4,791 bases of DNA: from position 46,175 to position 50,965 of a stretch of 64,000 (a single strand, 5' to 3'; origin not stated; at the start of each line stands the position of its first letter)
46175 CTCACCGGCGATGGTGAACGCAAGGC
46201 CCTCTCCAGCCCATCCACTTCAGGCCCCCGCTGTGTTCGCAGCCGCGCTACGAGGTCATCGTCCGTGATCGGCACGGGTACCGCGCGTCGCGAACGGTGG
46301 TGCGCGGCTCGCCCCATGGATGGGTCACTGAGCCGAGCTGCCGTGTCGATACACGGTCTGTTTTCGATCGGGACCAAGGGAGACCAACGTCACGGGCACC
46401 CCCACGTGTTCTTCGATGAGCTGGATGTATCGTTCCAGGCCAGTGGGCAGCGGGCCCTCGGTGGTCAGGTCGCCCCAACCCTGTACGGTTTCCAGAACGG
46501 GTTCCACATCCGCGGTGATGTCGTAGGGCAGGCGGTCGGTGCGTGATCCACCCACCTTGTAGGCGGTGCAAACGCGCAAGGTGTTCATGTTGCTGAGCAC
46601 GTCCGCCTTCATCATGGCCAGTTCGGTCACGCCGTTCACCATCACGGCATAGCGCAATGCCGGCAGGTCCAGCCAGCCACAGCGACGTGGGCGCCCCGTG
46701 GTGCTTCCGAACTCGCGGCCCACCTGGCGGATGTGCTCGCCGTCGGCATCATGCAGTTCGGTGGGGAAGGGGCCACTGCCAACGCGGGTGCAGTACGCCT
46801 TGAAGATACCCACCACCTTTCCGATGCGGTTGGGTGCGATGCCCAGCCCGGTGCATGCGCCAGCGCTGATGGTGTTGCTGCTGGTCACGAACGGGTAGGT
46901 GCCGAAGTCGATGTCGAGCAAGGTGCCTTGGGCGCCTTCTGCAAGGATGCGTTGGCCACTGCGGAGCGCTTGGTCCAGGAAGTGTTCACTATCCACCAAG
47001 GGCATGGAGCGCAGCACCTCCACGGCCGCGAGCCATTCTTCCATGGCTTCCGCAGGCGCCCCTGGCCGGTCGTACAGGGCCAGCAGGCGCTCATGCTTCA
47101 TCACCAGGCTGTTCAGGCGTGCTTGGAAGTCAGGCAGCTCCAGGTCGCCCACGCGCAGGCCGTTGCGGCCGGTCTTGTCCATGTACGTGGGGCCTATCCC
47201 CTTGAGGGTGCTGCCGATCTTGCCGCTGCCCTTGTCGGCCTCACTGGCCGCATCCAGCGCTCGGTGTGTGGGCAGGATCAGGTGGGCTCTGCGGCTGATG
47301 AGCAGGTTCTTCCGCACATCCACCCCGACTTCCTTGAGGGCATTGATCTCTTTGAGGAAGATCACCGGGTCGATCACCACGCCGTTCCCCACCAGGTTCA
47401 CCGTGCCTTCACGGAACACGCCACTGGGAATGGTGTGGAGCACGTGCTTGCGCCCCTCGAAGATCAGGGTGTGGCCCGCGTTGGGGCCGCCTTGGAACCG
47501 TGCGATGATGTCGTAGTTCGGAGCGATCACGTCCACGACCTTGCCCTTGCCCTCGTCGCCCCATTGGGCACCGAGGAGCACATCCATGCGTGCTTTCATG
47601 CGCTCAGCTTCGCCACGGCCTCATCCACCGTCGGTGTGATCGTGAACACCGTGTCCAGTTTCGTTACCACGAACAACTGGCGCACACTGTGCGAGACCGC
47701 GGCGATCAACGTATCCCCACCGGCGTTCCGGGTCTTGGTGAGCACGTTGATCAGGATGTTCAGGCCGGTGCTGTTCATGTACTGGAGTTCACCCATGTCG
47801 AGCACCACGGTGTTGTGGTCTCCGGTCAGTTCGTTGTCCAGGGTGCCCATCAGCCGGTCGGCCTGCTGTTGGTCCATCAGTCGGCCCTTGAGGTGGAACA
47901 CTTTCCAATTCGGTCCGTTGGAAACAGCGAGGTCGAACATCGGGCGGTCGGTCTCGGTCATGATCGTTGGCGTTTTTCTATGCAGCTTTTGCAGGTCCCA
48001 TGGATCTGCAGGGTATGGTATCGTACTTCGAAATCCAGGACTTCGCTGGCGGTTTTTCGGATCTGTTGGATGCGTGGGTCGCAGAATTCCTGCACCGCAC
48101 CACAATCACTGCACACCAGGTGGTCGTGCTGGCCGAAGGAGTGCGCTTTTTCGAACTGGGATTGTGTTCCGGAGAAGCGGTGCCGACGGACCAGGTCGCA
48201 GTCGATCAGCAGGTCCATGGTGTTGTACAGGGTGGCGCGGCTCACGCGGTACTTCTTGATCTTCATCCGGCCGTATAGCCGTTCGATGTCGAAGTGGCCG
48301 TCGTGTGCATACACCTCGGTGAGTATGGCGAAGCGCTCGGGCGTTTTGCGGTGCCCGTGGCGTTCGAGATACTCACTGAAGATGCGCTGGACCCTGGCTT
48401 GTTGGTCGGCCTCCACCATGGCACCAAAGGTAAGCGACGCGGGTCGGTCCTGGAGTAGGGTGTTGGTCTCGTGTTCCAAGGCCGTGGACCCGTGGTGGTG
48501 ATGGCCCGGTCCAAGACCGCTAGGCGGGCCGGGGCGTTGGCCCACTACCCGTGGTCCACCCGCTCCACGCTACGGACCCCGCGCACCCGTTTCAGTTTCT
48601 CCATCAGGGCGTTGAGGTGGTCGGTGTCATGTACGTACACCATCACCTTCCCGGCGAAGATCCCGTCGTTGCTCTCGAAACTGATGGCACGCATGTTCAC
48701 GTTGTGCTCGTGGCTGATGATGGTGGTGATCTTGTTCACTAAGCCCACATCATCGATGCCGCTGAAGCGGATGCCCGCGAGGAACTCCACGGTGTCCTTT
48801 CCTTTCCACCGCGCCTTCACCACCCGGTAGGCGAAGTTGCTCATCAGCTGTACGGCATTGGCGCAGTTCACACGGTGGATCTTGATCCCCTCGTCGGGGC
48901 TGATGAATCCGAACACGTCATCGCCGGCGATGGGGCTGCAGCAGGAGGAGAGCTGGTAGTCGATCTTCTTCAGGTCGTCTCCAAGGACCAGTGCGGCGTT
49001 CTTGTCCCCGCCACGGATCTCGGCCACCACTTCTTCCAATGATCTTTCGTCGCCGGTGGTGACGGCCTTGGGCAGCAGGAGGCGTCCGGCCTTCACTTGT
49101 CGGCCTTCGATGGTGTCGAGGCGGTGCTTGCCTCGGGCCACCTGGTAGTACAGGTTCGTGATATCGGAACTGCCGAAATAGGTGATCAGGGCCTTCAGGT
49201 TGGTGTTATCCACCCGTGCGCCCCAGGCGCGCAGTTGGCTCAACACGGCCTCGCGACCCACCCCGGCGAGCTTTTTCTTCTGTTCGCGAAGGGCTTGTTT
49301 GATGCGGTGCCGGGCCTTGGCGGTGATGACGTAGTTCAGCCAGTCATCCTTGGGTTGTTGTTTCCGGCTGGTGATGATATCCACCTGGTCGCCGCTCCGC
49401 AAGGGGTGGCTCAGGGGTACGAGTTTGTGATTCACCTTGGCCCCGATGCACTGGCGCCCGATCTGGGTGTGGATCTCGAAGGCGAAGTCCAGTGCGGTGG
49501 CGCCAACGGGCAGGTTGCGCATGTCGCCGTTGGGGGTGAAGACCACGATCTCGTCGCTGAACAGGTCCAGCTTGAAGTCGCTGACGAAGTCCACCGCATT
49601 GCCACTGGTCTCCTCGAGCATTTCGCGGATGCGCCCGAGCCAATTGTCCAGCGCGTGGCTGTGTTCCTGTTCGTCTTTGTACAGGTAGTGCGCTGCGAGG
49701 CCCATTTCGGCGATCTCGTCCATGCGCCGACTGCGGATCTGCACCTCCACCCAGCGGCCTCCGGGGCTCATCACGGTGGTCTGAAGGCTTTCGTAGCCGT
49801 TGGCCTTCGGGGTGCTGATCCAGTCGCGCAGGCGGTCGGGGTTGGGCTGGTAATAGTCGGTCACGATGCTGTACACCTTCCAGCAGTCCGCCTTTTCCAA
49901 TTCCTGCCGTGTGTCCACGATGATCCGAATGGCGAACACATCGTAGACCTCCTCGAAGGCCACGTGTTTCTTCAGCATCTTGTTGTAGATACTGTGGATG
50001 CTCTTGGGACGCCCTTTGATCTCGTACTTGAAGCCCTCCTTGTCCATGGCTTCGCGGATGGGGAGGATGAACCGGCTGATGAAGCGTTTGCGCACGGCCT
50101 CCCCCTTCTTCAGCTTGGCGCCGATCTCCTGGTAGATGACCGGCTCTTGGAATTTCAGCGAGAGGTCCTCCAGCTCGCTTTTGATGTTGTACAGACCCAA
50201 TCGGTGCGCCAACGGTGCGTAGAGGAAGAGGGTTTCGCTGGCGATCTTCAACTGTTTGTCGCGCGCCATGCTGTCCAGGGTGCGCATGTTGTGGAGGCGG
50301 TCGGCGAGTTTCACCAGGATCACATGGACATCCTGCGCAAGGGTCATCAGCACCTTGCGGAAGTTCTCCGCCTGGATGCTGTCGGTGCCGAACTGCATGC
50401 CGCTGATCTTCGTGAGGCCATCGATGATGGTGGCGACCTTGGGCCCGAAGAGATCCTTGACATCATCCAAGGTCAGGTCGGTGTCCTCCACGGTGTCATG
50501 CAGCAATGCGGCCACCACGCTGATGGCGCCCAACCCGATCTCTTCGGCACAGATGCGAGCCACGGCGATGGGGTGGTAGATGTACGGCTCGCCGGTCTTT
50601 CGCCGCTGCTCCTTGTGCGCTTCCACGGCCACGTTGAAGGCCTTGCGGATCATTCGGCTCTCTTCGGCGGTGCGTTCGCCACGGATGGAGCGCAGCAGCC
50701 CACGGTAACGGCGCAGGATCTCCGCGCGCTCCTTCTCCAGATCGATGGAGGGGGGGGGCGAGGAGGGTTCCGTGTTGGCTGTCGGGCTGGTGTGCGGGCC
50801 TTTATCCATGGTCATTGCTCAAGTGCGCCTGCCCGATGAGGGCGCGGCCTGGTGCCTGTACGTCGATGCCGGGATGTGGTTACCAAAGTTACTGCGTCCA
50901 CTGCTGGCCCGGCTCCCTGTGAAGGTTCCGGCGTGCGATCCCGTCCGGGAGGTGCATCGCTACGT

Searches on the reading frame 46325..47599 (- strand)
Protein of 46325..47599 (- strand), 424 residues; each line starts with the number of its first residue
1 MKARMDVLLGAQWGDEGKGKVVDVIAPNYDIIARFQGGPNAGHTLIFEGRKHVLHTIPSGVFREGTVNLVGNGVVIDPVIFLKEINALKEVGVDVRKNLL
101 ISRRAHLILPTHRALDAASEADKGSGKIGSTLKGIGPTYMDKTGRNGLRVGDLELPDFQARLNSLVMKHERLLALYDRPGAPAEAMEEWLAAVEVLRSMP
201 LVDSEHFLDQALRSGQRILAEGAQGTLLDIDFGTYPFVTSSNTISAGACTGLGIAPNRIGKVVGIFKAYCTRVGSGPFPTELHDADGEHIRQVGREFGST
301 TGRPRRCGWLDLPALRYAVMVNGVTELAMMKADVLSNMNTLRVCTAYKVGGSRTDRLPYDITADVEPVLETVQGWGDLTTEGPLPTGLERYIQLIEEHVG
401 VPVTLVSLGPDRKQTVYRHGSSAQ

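Call 26: search_protein_families(library=pfam, proteins=[window:46325-47599:-], max_evalue=0.00001)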
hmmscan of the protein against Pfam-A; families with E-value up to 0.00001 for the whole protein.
window:46325-47599:- (424 aa): 1 family
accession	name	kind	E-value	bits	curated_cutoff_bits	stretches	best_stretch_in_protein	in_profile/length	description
PF00709.27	Adenylsucc_synt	-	5.1e-165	549.7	27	1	7-416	1-416/416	Adenylosuccinate synthetase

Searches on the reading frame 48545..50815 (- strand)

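Call 26: search_protein_families(library=pfam, proteins=[window:48545-50815:-], max_evalue=0.00001)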
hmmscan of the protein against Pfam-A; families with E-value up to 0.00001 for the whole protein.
window:48545-50815:- (756 aa): 6 families
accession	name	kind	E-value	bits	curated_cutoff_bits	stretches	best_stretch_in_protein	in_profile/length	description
PF13328.12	HD_4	-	3e-42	144.5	27.2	1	59-208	1-155/156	HD domain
PF04607.23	RelA_SpoT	-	1.1e-34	119.6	27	1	268-383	1-112/113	Region found in RelA / SpoT proteins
PF02824.27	TGS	-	1.8e-21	76.4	22.2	1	423-482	1-60/60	TGS domain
PF13291.12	ACT_4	-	1e-18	68.2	27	1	677-752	4-80/80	ACT domain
PF01966.28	HD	-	1.4e-07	32.2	22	1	78-177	1-116/116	HD domain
PF19296.4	RelA_AH_RIS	-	1.1e-06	29.3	23.8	0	495-570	3-79/185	RelA/SpoT, AH and RIS domains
